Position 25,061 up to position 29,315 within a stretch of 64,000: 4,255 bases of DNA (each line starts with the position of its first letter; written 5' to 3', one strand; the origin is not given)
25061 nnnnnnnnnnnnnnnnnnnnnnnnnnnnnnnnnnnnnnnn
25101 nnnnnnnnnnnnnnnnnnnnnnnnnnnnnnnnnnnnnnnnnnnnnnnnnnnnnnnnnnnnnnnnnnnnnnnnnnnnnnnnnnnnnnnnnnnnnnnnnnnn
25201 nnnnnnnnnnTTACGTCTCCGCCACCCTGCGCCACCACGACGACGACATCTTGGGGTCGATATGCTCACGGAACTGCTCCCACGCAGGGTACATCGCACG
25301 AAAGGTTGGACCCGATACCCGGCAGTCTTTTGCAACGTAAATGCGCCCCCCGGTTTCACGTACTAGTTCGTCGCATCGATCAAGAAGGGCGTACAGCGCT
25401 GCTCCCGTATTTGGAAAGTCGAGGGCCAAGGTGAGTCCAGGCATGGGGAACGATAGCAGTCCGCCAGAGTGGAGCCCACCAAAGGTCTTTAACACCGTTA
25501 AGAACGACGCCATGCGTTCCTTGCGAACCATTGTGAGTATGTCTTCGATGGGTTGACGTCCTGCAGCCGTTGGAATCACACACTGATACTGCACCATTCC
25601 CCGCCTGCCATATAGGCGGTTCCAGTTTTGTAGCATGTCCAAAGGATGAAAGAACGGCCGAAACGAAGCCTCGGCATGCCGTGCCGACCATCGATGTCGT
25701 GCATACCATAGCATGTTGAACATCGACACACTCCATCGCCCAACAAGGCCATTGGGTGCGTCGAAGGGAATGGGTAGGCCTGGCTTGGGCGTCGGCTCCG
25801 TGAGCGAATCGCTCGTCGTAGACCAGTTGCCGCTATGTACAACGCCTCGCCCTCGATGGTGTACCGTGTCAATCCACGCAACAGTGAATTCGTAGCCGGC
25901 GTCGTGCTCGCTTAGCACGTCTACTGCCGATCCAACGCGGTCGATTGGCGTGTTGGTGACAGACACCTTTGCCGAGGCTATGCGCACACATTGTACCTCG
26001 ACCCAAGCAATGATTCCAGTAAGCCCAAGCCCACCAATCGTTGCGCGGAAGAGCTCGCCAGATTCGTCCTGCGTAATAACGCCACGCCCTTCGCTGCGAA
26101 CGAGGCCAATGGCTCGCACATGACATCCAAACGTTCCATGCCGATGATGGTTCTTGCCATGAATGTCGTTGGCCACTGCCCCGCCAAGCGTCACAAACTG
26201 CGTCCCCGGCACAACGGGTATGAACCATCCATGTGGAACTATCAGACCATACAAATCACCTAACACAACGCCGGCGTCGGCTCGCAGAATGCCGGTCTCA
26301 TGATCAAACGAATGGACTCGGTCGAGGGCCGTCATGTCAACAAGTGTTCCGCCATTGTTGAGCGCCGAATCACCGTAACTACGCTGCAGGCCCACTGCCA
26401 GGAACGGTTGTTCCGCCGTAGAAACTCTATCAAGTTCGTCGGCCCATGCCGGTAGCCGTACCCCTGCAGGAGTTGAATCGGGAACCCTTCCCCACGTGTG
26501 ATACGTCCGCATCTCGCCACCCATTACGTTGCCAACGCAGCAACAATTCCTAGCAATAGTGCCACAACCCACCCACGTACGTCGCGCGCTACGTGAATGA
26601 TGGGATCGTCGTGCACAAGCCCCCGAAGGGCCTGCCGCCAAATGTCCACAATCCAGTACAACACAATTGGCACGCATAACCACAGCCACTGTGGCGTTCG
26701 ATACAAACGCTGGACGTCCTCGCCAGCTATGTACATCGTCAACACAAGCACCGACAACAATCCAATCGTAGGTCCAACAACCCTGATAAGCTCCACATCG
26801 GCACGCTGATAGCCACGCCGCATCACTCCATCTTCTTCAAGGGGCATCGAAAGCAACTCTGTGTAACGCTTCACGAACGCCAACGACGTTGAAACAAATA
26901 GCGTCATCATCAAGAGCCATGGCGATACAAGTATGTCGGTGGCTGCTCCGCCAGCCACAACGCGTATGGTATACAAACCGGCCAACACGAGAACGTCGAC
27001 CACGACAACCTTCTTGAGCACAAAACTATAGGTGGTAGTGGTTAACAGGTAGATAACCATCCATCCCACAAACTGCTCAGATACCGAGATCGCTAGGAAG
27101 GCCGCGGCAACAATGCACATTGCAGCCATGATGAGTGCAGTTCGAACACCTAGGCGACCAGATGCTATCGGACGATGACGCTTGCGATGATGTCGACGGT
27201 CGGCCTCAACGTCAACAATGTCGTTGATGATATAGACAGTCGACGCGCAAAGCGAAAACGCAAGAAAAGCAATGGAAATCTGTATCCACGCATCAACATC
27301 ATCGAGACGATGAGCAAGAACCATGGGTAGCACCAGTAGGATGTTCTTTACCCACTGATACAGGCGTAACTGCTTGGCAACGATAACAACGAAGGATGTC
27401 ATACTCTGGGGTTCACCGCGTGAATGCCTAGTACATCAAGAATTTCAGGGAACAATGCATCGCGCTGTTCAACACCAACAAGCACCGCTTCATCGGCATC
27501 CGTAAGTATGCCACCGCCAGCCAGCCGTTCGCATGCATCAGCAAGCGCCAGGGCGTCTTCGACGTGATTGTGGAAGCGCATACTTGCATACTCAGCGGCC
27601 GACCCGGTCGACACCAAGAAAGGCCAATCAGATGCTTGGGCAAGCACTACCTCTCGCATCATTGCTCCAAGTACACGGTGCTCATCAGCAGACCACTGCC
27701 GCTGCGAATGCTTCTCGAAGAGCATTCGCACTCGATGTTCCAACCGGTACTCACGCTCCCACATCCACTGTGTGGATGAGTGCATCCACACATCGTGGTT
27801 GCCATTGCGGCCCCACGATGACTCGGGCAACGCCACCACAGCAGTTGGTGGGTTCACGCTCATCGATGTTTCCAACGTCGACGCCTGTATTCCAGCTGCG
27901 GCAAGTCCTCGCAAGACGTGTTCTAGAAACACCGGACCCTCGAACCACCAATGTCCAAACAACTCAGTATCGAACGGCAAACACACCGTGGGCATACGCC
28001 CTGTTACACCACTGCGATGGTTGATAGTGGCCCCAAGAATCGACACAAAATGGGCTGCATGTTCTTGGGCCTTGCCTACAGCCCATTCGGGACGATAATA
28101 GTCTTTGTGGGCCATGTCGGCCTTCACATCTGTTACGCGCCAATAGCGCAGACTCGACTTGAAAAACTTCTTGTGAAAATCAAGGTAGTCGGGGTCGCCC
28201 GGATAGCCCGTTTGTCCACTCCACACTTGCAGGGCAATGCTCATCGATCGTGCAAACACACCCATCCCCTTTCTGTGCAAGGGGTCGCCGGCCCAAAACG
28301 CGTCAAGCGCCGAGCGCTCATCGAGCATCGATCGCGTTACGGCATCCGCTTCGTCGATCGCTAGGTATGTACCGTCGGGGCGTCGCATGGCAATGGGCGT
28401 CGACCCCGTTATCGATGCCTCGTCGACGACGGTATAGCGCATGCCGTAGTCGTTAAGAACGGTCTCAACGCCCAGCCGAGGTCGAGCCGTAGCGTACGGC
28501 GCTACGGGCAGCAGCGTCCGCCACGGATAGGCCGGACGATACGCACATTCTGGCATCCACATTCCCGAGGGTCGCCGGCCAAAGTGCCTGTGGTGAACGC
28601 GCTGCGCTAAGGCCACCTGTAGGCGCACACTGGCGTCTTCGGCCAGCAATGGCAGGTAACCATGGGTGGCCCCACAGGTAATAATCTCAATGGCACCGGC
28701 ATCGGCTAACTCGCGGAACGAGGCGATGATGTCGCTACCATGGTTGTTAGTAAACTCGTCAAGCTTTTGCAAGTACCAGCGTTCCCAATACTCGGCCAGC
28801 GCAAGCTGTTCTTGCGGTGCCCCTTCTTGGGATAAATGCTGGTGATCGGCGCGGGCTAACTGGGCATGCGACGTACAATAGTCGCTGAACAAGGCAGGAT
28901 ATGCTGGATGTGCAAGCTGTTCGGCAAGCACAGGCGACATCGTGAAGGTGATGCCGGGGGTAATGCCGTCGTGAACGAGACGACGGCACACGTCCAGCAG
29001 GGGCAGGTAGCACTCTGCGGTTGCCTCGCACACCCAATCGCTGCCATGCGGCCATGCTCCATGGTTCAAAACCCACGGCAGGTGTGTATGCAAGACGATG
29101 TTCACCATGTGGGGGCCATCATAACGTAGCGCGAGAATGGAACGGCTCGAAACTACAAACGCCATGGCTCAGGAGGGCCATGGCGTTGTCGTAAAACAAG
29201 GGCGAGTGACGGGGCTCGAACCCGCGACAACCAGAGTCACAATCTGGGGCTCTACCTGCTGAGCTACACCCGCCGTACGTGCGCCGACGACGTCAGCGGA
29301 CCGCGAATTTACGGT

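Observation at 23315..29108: Actinobacterial-type decaprenylphosphoryl-arabinose (DPA) pathway homologues clustered in a T9SS bacterium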

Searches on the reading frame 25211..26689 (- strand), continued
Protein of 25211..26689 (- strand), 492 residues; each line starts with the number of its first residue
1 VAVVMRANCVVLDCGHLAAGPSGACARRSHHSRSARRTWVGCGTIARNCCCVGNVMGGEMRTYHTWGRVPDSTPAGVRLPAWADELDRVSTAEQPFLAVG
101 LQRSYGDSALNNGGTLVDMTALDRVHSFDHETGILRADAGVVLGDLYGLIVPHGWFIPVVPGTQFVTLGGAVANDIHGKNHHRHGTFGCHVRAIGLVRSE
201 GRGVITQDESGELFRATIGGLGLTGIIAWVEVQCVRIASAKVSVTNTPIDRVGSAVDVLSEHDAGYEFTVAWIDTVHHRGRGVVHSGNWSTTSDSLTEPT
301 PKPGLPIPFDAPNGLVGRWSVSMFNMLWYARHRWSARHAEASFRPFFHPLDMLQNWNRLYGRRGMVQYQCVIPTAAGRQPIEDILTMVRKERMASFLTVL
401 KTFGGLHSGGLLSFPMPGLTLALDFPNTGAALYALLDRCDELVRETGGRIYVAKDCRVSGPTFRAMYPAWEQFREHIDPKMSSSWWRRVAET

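Call 22: find_related_loci(query=A1, collection=genome_contigs, flank=10000)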
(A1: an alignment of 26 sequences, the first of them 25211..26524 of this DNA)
Query A1 (437 aa) in genome_contigs; peptide patterns used: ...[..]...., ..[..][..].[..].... (x = any residue, [..] = any of these).
600 stretches matched a pattern (row limit reached: there are more); 598 encode a relative of the query (tblastn E <= 1e-3); the best 80 are kept; 80 distinct loci.
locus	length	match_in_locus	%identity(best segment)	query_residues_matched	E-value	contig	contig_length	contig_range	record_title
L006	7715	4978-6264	44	9-434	4e-127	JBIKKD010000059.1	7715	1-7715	MAG: Candidatus Kapaibacterium sp. isolate ME2014-07-17_3300034279_group5_bin180 Rohwer_bin1113_scaffold_5925_c1, whole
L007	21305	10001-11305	47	5-436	2e-126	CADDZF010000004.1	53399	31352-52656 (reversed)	Methylococcaceae bacterium isolate 16 genome assembly, contig: NODE_290_length_53399_cov_6.004092, whole genome shotgun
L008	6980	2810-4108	45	10-437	2e-125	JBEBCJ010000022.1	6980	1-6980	MAG: Bacteroidota bacterium isolate blackwarrior_2019_sw_WHONDRS-S19S_0021_B_bin.5 scaffold_1430096, whole genome shotgu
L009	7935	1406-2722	46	1-436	4e-123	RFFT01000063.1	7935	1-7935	MAG: Zetaproteobacteria bacterium isolate J005 k99_534112, whole genome shotgun sequence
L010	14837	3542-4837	47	10-437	2e-123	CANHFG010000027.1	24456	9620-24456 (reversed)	MAG: Ignavibacteria bacterium isolate RE-18aug17-124 genome assembly, contig: RE-18aug17-C2630, whole genome shotgun seq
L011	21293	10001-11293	46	8-434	8e-123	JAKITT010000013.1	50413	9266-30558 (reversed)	MAG: Candidatus Polarisedimenticolaceae bacterium isolate D96SM.bin.49 NODE_498_length_50413_cov_4.862228, whole genome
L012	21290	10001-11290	46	7-434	5e-122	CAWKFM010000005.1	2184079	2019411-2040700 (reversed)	MAG: uncultured Acidobacteriota bacterium isolate MFD04752.bin.1.33 genome assembly, contig: contig_5161, whole genome s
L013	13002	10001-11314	44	5-437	7e-122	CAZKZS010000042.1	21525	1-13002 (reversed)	MAG TPA_asm: uncultured Anaerolineae bacterium isolate binchicken_co130_103 genome assembly, contig: NODE_2363_length_21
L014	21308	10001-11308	46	6-436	6e-121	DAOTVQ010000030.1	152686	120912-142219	MAG TPA_asm: Anaerolineae bacterium isolate H110_66 500834, whole genome shotgun sequence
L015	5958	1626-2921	45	11-437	1e-120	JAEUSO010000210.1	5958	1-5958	MAG: Candidatus Kapaibacterium sp. isolate new MAG-305 NODE_210_length_5958_cov_3.921612, whole genome shotgun sequence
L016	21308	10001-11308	43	5-434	2e-120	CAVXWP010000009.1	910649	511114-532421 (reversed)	MAG: Blastocatellia bacterium isolate MFD04944.bin.1.11 genome assembly, contig: contig_38415, whole genome shotgun sequ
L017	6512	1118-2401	48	10-431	7e-120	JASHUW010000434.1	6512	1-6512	MAG: Alphaproteobacteria bacterium isolate JOPF189 JOPF_N013_contig_100832, whole genome shotgun sequence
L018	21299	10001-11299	45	6-434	1e-119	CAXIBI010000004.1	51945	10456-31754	MAG TPA_asm: uncultured Hyphomicrobiales bacterium isolate ERR7163071_binner12_133 genome assembly, contig: ERZ8868744.4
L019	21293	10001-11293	46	8-434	2e-119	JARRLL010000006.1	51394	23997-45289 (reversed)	MAG: Gammaproteobacteria bacterium isolate Spart_071_MAG scaffold_66, whole genome shotgun sequence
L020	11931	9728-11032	45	1-434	3e-119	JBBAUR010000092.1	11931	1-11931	MAG: Bdellovibrionota bacterium isolate EUL_302 ctg92-EUL_302, whole genome shotgun sequence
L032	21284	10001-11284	44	9-434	2e-116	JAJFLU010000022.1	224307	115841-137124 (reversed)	MAG: Opitutales bacterium isolate OFTM35 OFTM35_21, whole genome shotgun sequence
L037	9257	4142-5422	45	10-434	9e-116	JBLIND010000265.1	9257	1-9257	MAG: Candidatus Omnitrophota bacterium isolate 3300053785_28 Ga0535658_0022532, whole genome shotgun sequence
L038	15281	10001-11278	45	6-434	6e-116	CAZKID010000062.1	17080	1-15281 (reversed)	MAG TPA_asm: uncultured Thermoanaerobaculia bacterium isolate binchicken_co185_41 genome assembly, contig: NODE_4709_len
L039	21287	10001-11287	46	10-434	9e-116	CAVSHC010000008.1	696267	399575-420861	MAG: uncultured Alphaproteobacteria bacterium isolate MFD01476.bin.1.154 genome assembly, contig: contig_6009, whole gen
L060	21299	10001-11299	43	10-435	8e-113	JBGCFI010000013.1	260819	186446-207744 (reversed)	MAG: Granulosicoccus sp. isolate SGMAG-25 contig13, whole genome shotgun sequence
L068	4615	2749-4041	46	2-436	2e-112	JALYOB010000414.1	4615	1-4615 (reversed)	MAG: Acidobacteriota bacterium isolate KAL bin4 SC8791_NODE_659_length_4615_cov_1.122326, whole genome shotgun sequence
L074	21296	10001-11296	46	7-434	1e-110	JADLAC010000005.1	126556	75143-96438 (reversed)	MAG: Burkholderiales bacterium isolate SJ103 c_000000125062, whole genome shotgun sequence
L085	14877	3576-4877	44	2-434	1e-109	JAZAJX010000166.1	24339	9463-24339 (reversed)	MAG: Pseudomonadota bacterium isolate XB_MAG879 DB_MAG879_0166, whole genome shotgun sequence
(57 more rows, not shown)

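Call 41: search_protein_families(library=pfam, proteins=[L016:8281-9990:+, L074:8112-9965:+, L032:8563-9909:-, L038:7869-9437:-, L068:586-2265:-, L037:6211-7875:+, L060:12080-13738:+, L007:16029-17645:+, L085:2590-3588:+, L039:12055-12531:+], max_evalue=0.01)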
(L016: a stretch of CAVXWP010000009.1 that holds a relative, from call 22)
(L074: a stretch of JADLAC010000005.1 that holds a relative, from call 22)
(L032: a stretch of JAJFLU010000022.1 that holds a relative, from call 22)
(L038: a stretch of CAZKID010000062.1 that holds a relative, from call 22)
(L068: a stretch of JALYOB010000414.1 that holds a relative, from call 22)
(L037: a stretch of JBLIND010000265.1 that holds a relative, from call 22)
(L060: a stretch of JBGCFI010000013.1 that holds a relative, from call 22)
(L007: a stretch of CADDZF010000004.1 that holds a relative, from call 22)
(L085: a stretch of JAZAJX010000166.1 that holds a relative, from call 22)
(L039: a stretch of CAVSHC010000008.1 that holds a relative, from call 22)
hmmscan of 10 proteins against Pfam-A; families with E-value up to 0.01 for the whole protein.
L016:8281-9990:+ (569 aa): 1 family
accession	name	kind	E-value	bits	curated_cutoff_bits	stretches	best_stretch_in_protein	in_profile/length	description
PF19484.4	DUF6020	-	0.003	16.4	28.3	1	81-239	199-362/604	Family of unknown function (DUF6020)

L074:8112-9965:+ (617 aa): 0 families

L032:8563-9909:- (448 aa): 0 families

L038:7869-9437:- (522 aa): 0 families

L068:586-2265:- (559 aa): 0 families

L037:6211-7875:+ (554 aa): 1 family
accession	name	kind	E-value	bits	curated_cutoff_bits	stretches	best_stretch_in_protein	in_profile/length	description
PF03553.21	Na_H_antiporter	-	9e-44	150.4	23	1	213-518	2-294/303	Na+/H+ antiporter family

L060:12080-13738:+ (552 aa): 0 families

L007:16029-17645:+ (538 aa): 0 families

L085:2590-3588:+ (332 aa): 1 family
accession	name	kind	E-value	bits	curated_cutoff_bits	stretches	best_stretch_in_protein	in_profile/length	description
PF03706.18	LPG_synthase_TM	-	1.9e-43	149.5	33.4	1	27-315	2-302/302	Lysylphosphatidylglycerol synthase TM region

L039:12055-12531:+ (158 aa): 1 family
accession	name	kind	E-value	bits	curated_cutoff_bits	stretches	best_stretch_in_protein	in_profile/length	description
PF04138.20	GtrA_DPMS_TM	-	1.5e-13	51.4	26.1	1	31-151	1-117/117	GtrA/DPMS, transmembrane domain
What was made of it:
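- Tried and rejected: Pfam on seven large polytopic neighbours from other phyla, to confirm GT-C. Five gave no family, one gave only a sub-threshold DUF6020 hit, and one was a Na+/H+ antiporter (call 41).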

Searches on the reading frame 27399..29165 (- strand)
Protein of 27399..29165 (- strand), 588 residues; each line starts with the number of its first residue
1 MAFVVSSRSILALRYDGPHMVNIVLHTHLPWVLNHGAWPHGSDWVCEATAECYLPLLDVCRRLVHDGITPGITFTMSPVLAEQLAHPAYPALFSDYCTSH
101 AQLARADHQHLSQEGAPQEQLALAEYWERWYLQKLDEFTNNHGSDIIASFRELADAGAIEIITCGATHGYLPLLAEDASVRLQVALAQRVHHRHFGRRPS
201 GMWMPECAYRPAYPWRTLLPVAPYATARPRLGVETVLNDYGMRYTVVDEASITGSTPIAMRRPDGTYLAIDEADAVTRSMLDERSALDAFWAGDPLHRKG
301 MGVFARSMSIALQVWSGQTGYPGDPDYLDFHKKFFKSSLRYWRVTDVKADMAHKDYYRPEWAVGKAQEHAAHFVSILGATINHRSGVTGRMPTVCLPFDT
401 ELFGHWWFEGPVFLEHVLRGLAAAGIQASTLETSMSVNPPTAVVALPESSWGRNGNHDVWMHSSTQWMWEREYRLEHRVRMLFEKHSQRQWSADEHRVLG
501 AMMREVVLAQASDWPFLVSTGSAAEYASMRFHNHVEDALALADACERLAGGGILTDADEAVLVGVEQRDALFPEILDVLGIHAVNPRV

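Call 3: search_protein_families(library=pfam, proteins=[window:27399-29165:-], max_evalue=0.01)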
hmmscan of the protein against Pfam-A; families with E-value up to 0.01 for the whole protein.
window:27399-29165:- (588 aa): 2 families
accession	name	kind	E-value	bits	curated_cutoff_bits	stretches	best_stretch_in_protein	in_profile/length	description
PF03065.20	Glyco_hydro_57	-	2.6e-27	96.3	21.2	1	23-446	2-290/291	Glycosyl hydrolase family 57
PF09210.16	BE_C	-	7.4e-19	68.5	25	1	475-575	5-96/101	1,4-alpha-glucan branching enzyme, C-terminal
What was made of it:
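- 27399..29108 (-): GH57 family 1,4-alpha-glucan branching-enzyme homologue. The ORF extends to 29165, but the likely start is Met20 at 29108. Its stop overlaps the UbiA start by 4 nt. Pfam Glyco_hydro_57 + BE_C (call 3).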

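Call 4: search_protein_families(library=ncbifam, proteins=[window:27399-29165:-], max_evalue=0.01)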
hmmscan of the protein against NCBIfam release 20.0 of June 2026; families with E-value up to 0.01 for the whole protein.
window:27399-29165:- (588 aa): 2 families
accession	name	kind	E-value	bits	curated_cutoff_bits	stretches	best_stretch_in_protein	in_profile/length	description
NF041566.1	branchenz_Thermus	equivalog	4.6e-125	418.3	920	1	22-574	4-520/527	1,4-alpha-glucan branching protein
NF041133.1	branch_enz_Thcocales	equivalog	1.3e-121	406.8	1000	1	22-576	4-529/553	1,4-alpha-glucan branching protein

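Call 49: search_solved_structures(query=window:27399-29165:-, show_alignments=1)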
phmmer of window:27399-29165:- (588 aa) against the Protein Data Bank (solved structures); distinct sequences matched with E-value up to 0.001: 5.
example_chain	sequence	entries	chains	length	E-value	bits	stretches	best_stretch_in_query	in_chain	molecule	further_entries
3n8t_A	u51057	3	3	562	1.4e-106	360.6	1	22-574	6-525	alpha-amylase, GH57 family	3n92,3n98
5wu7_A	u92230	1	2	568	1.8e-104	353.6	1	22-576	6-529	Uncharacterized protein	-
3p0b_A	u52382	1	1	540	7.4e-98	331.8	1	17-537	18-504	TT1467 protein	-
1ufa_A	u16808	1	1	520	3.4e-97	329.6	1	23-537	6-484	TT1467 protein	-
2b5d_X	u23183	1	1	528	2.7e-60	207.7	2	299-575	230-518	alpha-Amylase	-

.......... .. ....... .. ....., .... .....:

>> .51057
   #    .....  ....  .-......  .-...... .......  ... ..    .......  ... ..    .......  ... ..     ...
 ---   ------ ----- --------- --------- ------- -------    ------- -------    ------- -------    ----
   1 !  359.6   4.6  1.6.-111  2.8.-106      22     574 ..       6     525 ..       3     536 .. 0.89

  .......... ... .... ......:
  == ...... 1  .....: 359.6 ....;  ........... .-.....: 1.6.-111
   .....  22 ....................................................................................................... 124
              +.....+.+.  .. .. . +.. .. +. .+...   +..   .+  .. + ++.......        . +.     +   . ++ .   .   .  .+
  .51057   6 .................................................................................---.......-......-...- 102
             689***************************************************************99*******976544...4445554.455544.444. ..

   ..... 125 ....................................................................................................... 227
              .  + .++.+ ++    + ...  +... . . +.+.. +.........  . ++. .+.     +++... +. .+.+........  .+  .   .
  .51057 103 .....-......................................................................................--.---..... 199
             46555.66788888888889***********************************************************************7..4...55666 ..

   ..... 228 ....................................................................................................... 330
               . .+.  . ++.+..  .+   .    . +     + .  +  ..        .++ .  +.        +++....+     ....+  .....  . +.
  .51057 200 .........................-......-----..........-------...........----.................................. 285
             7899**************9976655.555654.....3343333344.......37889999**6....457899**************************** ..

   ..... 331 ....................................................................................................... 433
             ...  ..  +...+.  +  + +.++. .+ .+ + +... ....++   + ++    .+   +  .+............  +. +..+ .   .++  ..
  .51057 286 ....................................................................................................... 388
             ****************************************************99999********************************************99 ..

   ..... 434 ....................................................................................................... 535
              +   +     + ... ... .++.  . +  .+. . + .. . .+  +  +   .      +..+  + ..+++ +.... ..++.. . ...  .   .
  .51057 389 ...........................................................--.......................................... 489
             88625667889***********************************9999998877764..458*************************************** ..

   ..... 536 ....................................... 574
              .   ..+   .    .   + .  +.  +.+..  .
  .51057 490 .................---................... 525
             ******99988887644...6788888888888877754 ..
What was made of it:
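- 27399..29108 (-): 361 bits to Thermococcus TK1436 (3n8t), with the WMPECAY and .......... catalytic motifs kept (call 49).
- On GH57 glycogen branching enzyme: PECAY and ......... are conserved (call 49).
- Its catalytic motifs are intact (call 49). GH57 has no signal peptide and looks like an ordinary cytoplasmic glycogen branching enzyme (calls 4, 49).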
